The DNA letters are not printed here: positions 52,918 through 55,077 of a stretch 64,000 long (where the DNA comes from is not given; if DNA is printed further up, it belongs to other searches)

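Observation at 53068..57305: Four-gene envelope operon of unknowns: OM beta-barrel, two paralogous lipoproteins and an inner-membrane-anchored periplasmic protein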

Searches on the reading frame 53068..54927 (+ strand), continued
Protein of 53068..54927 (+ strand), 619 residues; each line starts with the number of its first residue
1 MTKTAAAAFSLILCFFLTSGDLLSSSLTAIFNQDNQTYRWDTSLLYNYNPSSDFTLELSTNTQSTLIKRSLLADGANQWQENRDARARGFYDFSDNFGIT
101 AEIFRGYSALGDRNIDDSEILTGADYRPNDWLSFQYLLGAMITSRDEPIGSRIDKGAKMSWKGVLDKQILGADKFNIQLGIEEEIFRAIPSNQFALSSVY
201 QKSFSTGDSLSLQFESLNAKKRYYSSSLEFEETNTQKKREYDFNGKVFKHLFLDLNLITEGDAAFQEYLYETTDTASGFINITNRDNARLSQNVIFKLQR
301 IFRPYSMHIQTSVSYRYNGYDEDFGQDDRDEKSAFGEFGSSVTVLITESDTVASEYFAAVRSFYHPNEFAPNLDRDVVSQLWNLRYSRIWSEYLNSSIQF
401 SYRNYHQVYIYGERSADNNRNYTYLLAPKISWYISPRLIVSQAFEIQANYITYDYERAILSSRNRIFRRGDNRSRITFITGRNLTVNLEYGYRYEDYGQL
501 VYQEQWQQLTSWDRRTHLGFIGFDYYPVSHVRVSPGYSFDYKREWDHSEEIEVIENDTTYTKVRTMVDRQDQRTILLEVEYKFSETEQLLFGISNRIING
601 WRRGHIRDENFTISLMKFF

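Call 41: find_encoding_contigs(protein=P0221, flank=8000, max_places=1)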
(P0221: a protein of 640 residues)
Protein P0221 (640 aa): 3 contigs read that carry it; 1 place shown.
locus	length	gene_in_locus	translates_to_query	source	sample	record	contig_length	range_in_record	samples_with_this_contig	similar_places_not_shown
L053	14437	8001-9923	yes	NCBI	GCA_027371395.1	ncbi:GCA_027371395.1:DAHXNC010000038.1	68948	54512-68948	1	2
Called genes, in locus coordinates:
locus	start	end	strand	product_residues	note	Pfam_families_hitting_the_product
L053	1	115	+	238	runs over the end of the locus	PF01553:Acyltransferase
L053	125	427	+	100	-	PF02686:GatC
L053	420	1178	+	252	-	PF02348:CTP_transf_3, PF12804:NTP_transf_3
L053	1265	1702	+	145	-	PF05635:23S_rRNA_IVP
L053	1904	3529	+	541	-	PF06418:CTP_synth_N, PF00117:GATase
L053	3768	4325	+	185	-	-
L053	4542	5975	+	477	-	PF00753:Lactamase_B, PF23023:Anti-Pycsar_Apyc1 (faint), PF12706:Lactamase_B_2, PF16661:Lactamase_B_6, PF10996:Beta-Casp, PF07521:RMMBL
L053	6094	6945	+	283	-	PF01073:3Beta_HSD, PF01370:Epimerase, PF02719:Polysacc_synt_2 (faint), PF04321:RmlD_sub_bind, PF13460:NAD_binding_10, PF16363:GDP_Man_Dehyd, PF07993:NAD_binding_4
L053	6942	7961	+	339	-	PF01156:IU_nuc_hydro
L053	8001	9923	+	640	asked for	-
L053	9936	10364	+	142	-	PF13581:HATPase_c_2, PF02518:HATPase_c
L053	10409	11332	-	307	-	PF00056:Ldh_1_N, PF02866:Ldh_1_C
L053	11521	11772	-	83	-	PF01016:Ribosomal_L27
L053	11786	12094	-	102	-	PF00829:Ribosomal_L21p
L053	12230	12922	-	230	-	-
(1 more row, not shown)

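Call 48: search_protein_families(library=pfam, proteins=[L033:9986-11155:+, L018:9953-11122:+, L030:9393-10562:+, L021:9984-11144:+, L022:4352-5515:+, L032:5656-6846:+, L048:9998-11170:+, L043:9953-11155:+, L038:4483-5667:+, L010:9972-11129:+], max_evalue=10)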
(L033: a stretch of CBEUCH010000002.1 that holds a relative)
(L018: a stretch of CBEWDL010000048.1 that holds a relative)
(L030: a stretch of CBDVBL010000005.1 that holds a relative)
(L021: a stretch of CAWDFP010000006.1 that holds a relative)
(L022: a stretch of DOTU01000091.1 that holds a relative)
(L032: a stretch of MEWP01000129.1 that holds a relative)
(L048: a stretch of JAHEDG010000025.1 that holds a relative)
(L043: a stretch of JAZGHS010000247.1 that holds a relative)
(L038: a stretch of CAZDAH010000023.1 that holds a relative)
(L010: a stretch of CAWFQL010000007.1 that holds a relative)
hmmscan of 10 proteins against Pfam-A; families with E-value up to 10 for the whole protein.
L033:9986-11155:+ (390 aa): 0 families

L018:9953-11122:+ (390 aa): 1 family
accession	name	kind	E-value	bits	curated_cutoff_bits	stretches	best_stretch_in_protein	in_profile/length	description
PF05598.16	DUF772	-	0.095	13.2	23.1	1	167-195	13-42/74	Transposase domain (DUF772)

L030:9393-10562:+ (390 aa): 0 families

L021:9984-11144:+ (387 aa): 0 families

L022:4352-5515:+ (388 aa): 0 families

L032:5656-6846:+ (397 aa): 3 families
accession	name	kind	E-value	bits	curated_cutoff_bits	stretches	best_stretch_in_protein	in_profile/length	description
PF20093.5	DUF6484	-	0.031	15.4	27.6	1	147-174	24-49/61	Domain of unknown function (DUF6484)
PF04335.19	VirB8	-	0.21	11.8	23.2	1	8-35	13-40/213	VirB8 protein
PF25587.1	Rv2743c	-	0.25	11.4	27.7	1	4-37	18-51/237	Rv2743c family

L048:9998-11170:+ (391 aa): 0 families

L043:9953-11155:+ (401 aa): 0 families

L038:4483-5667:+ (395 aa): 0 families

L010:9972-11129:+ (386 aa): 2 families
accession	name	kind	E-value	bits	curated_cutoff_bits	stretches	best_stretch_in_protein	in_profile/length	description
PF25598.1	ARM_PUB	-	0.024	14.5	33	1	117-169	22-74/308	Plant U-box protein ARM repeat region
PF21981.2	RecX_HTH3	-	1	10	26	1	318-334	30-46/48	RecX, third three-helix domain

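Call 52: search_protein_families(library=pfam, proteins=[L002:11007-12164:+, L031:10007-11164:+, L035:9980-11128:+, L037:9956-11119:+, L026:8925-10145:+, L047:10007-11191:+, L029:10010-11176:+, L025:9875-11047:+, L044:10005-11168:+, L034:9936-11078:+], max_evalue=1)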
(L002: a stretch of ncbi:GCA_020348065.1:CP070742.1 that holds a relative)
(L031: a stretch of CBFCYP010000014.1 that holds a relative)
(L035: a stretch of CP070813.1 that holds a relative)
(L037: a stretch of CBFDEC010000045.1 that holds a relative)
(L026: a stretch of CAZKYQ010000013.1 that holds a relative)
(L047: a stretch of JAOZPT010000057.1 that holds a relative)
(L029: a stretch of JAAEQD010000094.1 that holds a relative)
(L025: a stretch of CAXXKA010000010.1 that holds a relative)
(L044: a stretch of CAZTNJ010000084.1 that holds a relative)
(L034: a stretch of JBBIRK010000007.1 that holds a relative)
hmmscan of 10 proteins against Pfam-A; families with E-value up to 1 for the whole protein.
L002:11007-12164:+ (386 aa): 1 family
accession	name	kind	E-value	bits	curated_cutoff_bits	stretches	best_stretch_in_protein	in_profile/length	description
PF05369.18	MtmB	-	0.062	12.6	25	1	141-188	356-401/450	Monomethylamine methyltransferase MtmB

L031:10007-11164:+ (386 aa): 0 families

L035:9980-11128:+ (383 aa): 1 family
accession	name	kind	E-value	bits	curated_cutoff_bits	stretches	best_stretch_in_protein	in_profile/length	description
PF04345.18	Chor_lyase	-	0.19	11.8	23.6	1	93-161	70-136/168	Chorismate lyase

L037:9956-11119:+ (388 aa): 0 families

L026:8925-10145:+ (407 aa): 0 families

L047:10007-11191:+ (395 aa): 0 families

L029:10010-11176:+ (389 aa): 0 families

L025:9875-11047:+ (391 aa): 1 family
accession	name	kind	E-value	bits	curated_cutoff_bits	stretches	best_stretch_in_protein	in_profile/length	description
PF04748.18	Polysacc_deac_2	-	9.7e-05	22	27.5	1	179-373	8-200/212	Divergent polysaccharide deacetylase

L044:10005-11168:+ (388 aa): 0 families

L034:9936-11078:+ (381 aa): 1 family
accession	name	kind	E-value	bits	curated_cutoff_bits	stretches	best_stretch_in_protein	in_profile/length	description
PF05925.17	IpgD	-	0.3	9.9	22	1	110-182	341-408/580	Enterobacterial virulence protein IpgD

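Call 55: list_cluster_members(proteins=[P0125, P0127, P0129, P0131, P0136, P0137, P0139, P0141, P0143, P0151])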
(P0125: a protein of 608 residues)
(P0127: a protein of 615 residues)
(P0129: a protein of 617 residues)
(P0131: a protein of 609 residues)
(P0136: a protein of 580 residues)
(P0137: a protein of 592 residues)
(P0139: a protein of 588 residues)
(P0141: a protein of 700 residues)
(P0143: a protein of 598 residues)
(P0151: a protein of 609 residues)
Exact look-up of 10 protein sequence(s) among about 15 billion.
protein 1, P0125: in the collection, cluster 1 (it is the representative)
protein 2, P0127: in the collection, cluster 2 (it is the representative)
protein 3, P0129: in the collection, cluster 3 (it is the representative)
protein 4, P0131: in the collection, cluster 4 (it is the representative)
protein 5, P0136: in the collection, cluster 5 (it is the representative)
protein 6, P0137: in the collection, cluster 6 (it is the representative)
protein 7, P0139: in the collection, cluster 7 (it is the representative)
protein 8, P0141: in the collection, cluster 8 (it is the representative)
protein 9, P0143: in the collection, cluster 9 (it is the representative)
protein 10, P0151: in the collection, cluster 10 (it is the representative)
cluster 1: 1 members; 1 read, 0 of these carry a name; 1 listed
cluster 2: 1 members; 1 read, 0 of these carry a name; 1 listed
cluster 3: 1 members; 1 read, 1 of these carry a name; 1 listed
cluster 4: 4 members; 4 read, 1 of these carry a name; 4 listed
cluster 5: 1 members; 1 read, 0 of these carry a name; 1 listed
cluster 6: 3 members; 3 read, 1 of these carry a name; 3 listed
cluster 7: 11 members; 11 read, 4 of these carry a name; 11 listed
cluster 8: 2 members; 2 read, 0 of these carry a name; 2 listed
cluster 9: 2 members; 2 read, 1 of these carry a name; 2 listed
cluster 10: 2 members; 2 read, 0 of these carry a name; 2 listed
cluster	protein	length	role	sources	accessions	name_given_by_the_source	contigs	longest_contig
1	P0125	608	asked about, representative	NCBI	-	-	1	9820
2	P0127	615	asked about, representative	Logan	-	-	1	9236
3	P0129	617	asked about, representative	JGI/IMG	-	hypothetical protein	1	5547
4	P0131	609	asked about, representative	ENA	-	-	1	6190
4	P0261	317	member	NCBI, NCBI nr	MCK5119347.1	MAG: hypothetical protein KAQ78_07180, partial [Candidatus Latescibacteria bacterium] | hypothetical protein [Candidatus Latescibacterota bacterium]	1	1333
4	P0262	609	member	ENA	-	-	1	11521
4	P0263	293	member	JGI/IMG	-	-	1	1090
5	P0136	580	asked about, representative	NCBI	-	-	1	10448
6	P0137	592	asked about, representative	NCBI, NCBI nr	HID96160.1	MAG TPA: hypothetical protein EYP53_08940 [Candidatus Latescibacteria bacterium] | hypothetical protein [Candidatus Latescibacterota bacterium]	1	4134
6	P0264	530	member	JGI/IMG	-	-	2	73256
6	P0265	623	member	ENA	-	-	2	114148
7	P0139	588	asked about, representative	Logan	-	-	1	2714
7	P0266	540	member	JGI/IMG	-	hypothetical protein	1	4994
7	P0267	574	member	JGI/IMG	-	hypothetical protein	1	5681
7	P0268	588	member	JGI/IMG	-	hypothetical protein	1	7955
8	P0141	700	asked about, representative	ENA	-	-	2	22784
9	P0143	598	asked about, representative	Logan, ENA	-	-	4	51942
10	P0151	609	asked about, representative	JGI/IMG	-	-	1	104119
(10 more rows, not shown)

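Call 56: find_encoding_contigs(protein=P0265, flank=7000, max_places=1)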
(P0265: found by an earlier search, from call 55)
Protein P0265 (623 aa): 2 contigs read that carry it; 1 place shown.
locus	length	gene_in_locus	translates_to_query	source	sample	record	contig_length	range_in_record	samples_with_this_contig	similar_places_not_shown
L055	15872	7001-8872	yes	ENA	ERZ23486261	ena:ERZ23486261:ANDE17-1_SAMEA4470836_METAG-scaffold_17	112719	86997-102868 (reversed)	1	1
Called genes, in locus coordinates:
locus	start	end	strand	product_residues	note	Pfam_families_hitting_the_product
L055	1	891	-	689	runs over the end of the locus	PF00009:GTP_EFTU, PF03144:GTP_EFTU_D2, PF22042:EF-G_D2, PF14492:EFG_III, PF16658:RF3_C (weak), PF03764:EFG_IV, PF00679:EFG_C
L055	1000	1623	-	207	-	PF01121:CoaE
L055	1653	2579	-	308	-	PF13485:Peptidase_MA_2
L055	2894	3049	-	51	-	-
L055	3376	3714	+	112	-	PF12844:HTH_19, PF13560:HTH_31, PF01381:HTH_3, PF13443:HTH_26 (weak)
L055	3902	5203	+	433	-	PF03446:NAD_binding_2, PF03721:UDPG_MGDP_dh_N, PF00984:UDPG_MGDP_dh, PF03720:UDPG_MGDP_dh_C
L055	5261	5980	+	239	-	PF00149:Metallophos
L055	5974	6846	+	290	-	PF00398:RrnaAD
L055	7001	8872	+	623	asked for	PF13505:OMP_b-brl (faint)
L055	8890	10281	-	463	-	PF02878:PGM_PMM_I, PF02879:PGM_PMM_II, PF02880:PGM_PMM_III, PF00408:PGM_PMM_IV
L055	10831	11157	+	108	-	PF14076:DUF4258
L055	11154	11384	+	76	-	-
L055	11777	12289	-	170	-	PF04390:LptE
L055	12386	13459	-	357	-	PF01008:IF-2B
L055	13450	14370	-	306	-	PF00294:PfkB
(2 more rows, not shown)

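Call 57: find_encoding_contigs(protein=P0143, flank=7000, max_places=1)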
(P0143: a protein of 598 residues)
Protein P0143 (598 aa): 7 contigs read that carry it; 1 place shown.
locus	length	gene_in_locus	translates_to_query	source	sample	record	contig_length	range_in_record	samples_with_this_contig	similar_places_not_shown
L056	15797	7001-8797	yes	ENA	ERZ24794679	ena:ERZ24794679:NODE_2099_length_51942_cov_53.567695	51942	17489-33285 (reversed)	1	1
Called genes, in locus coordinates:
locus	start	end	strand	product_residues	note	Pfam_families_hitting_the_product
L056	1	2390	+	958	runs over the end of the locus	PF04313:HSDR_N (faint), PF02384:N6_Mtase, PF20473:MmeI_Mtase, PF07669:Eco57I, PF12950:TaqI_C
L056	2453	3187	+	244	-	-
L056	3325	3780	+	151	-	PF14716:HHH_8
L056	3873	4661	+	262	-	PF13489:Methyltransf_23, PF05175:MTS (weak), PF13679:Methyltransf_32 (weak), PF01209:Ubie_methyltran (weak), PF13847:Methyltransf_31, PF08241:Methyltransf_11, PF08242:Methyltransf_12, PF13649:Methyltransf_25, +1 more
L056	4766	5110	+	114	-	PF09413:DUF2007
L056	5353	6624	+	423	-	PF03952:Enolase_N, PF00113:Enolase_C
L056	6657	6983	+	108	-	PF04977:DivIC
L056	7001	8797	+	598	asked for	-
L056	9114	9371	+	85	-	PF01165:Ribosomal_S21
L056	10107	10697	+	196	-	PF02674:Colicin_V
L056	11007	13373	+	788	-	PF00488:MutS_V, PF20297:MSSS (weak), PF01713:Smr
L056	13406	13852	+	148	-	PF01850:PIN (weak)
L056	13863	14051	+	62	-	-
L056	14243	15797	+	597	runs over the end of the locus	PF01807:Zn_ribbon_DnaG, PF08275:DNAG_N, PF01751:Toprim (weak), PF13155:Toprim_2, PF13362:Toprim_3 (weak), PF13662:Toprim_4, PF10410:DnaB_bind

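Call 58: find_encoding_contigs(protein=P0151, flank=7000, max_places=1)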
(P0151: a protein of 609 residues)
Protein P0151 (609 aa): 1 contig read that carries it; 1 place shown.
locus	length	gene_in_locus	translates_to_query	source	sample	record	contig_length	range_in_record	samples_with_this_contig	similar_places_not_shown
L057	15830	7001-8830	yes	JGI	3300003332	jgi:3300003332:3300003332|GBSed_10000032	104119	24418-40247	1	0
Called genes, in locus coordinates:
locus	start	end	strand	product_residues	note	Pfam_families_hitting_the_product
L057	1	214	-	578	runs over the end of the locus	PF02837:Glyco_hydro_2_N, PF22666:Glyco_hydro_2_N2, PF00703:Glyco_hydro_2, PF02836:Glyco_hydro_2_C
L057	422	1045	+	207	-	PF17746:SfsA_N, PF03749:SfsA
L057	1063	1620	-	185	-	PF01765:RRF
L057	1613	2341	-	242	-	PF00696:AA_kinase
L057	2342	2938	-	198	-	PF00889:EF_TS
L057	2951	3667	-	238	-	PF00318:Ribosomal_S2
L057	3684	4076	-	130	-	PF00380:Ribosomal_S9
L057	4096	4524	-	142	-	PF00572:Ribosomal_L13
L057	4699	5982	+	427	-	PF03952:Enolase_N, PF00113:Enolase_C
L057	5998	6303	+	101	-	PF04977:DivIC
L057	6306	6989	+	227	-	PF04367:DUF502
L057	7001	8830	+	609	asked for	-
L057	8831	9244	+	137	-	PF13581:HATPase_c_2, PF02518:HATPase_c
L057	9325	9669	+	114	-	PF01740:STAS, PF13466:STAS_2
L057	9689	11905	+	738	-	PF00041:fn3, PF16656:Pur_ac_phosph_N (weak), PF13860:FlgD_ig (weak), PF18962:Por_Secre_tail (faint)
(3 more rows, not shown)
